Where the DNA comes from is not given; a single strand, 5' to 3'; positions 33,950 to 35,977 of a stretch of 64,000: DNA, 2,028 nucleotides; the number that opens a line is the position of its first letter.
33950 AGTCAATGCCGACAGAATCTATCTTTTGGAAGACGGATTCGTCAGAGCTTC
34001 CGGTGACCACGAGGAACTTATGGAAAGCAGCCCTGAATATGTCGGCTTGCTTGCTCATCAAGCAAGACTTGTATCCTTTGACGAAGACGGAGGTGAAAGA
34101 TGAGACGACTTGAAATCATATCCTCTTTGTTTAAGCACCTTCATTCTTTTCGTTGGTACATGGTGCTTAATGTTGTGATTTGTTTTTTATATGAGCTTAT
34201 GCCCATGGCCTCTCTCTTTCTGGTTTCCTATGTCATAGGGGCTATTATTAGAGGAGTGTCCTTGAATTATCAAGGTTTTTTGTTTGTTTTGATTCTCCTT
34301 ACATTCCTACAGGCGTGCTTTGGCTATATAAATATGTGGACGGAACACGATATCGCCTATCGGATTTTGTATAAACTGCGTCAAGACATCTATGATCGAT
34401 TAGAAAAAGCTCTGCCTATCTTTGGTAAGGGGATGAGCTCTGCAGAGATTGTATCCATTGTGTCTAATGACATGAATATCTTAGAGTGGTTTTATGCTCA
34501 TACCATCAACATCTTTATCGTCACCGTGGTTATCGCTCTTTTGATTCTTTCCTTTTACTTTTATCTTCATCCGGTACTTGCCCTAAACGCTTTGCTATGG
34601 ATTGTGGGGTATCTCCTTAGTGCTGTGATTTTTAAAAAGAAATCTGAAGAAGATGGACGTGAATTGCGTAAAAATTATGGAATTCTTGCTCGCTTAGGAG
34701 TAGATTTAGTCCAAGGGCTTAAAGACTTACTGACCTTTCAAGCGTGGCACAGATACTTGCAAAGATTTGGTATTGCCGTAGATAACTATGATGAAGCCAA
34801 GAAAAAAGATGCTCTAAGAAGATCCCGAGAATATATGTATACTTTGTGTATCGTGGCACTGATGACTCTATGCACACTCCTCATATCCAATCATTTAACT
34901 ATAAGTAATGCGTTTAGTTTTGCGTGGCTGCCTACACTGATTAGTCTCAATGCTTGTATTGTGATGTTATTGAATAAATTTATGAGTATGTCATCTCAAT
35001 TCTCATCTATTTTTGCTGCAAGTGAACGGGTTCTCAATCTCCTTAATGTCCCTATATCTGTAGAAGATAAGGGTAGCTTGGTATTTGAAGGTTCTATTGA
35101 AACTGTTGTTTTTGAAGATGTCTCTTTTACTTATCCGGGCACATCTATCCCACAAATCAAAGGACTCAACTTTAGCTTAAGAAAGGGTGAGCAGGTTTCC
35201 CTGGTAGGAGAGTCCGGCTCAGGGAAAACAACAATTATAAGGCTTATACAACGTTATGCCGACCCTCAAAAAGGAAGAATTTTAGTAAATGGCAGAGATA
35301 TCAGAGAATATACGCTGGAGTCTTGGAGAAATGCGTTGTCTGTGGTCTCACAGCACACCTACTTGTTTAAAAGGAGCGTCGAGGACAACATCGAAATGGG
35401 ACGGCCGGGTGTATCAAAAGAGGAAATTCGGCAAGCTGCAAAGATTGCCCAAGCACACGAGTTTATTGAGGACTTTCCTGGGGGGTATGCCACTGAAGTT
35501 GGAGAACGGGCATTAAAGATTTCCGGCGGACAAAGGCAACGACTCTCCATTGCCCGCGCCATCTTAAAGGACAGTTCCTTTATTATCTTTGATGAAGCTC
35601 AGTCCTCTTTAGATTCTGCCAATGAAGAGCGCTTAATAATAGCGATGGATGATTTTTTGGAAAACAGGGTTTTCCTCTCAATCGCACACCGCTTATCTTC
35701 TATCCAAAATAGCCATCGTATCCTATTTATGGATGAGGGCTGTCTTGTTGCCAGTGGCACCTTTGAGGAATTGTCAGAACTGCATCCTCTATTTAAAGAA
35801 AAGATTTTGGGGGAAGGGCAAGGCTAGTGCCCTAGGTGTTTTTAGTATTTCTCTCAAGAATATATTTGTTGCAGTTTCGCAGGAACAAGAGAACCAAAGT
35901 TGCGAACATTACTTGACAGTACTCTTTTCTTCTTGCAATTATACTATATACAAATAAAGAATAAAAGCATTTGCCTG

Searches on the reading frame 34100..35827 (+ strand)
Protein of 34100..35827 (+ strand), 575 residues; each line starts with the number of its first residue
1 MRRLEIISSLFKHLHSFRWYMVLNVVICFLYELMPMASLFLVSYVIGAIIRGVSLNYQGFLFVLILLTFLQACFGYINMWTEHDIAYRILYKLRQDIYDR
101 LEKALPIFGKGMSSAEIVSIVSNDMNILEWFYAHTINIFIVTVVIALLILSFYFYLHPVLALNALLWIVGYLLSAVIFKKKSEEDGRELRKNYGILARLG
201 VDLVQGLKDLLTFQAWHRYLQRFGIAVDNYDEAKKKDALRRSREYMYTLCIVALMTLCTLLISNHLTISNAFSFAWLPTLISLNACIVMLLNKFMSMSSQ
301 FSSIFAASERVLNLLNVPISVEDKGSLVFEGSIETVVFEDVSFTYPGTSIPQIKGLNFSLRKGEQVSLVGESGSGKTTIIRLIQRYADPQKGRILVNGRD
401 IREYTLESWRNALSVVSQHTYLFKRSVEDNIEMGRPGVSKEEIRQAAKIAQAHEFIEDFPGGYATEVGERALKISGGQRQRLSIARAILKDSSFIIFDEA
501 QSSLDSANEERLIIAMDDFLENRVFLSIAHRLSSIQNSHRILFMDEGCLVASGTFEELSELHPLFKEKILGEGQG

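Call 6: search_protein_families(library=pfam, proteins=[window:34100-35827:+], max_evalue=0.01)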
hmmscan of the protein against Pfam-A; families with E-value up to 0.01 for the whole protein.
window:34100-35827:+ (575 aa): 8 families
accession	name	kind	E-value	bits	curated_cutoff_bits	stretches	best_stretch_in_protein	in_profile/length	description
PF00005.33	ABC_tran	-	1e-31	110.8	25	1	354-500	2-135/137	ABC transporter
PF00664.28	ABC_membrane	-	6.5e-15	56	28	1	25-287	5-270/274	ABC transporter transmembrane region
PF13191.12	AAA_16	-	6.2e-06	27.2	32.6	1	363-510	24-150/167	AAA ATPase domain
PF02463.25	SMC_N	-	0.00021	21.2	40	1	473-542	136-209/220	RecF/RecN/SMC N terminal domain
PF13401.12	AAA_22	-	0.00059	20.6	27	1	367-517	9-109/130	AAA domain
PF06414.18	Zeta_toxin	-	0.00071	19.5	22.3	1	368-404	21-57/199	Zeta toxin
PF00270.35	DEAD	-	0.0027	17.9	26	0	361-512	12-138/167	DEAD/DEAH box helicase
PF20720.3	nSTAND3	-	0.0071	16.5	27.2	0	360-390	14-44/155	Novel STAND NTPase 3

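Call 7: search_protein_families(library=ncbifam, proteins=[window:34100-35827:+], max_evalue=0.01)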
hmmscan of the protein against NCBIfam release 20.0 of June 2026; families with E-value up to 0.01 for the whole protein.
window:34100-35827:+ (575 aa): 188 families (the best 25 are shown)
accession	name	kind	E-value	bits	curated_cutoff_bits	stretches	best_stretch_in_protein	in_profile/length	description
TIGR02203.1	MsbA_lipidA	equivalog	2.1e-92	310.5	602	1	11-560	6-557/572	lipid A export permease/ATP-binding protein MsbA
TIGR02204.1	MsbA_rel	hypoth_equivalog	1.3e-90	304.8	780.4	1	3-566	2-569/576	ABC transporter, permease/ATP-binding protein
TIGR00958.1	3a01208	subfamily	1.9e-84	284.3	874.6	1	9-562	151-704/711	antigen peptide transporter 2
NF045513.1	HepA_fam_ABC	equivalog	7.5e-84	282.3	725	1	63-560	100-597/610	heterocyst formation ABC transporter subunit HepA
NF010178.0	PRK13657.1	equivalog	1.4e-82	278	733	1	247-567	250-565/588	glucan ABC transporter ATP-binding protein/ permease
NF008381.0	PRK11176.1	equivalog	6.7e-78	262.5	867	1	60-562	67-569/582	lipid A ABC transporter ATP-binding protein/permease MsbA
TIGR01846.1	type_I_sec_HlyB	subfamily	6.3e-75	252.8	725.55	1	25-563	145-683/694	type I secretion system permease/ATPase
TIGR02857.1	CydD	equivalog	4.3e-74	250.3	435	2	306-542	292-527/529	thiol reductant ABC exporter subunit CydD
TIGR02868.1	CydC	equivalog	1.7e-71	241.5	329.05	1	68-532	63-530/530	thiol reductant ABC exporter subunit CydC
NF052233.1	CphA_assoc_ABC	equivalog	7.5e-71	239.5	880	1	31-559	205-730/766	cyanophycin metabolism-associated ABC transporter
NF008364.0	PRK11160.1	equivalog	1.3e-68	232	630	1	64-563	66-566/575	heme ABC transporter ATP-binding protein/permease CydC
NF008379.0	PRK11174.1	equivalog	1.6e-68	231.9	684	2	306-567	319-579/588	heme ABC transporter permease/ATP-binding protein CydD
TIGR03375.1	type_I_sec_LssB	subfamily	7.4e-66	222.8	693.1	1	140-557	269-687/696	type I secretion system permease/ATPase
TIGR03797.1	NHLM_micro_ABC2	equivalog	7.7e-66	223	709.4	1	17-566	138-679/686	NHLP bacteriocin export ABC transporter permease/ATPase subunit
TIGR01192.1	chvA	subfamily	8.6e-65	219.5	585.4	1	248-565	251-563/585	glucan export ABC transporter ATP-binding protein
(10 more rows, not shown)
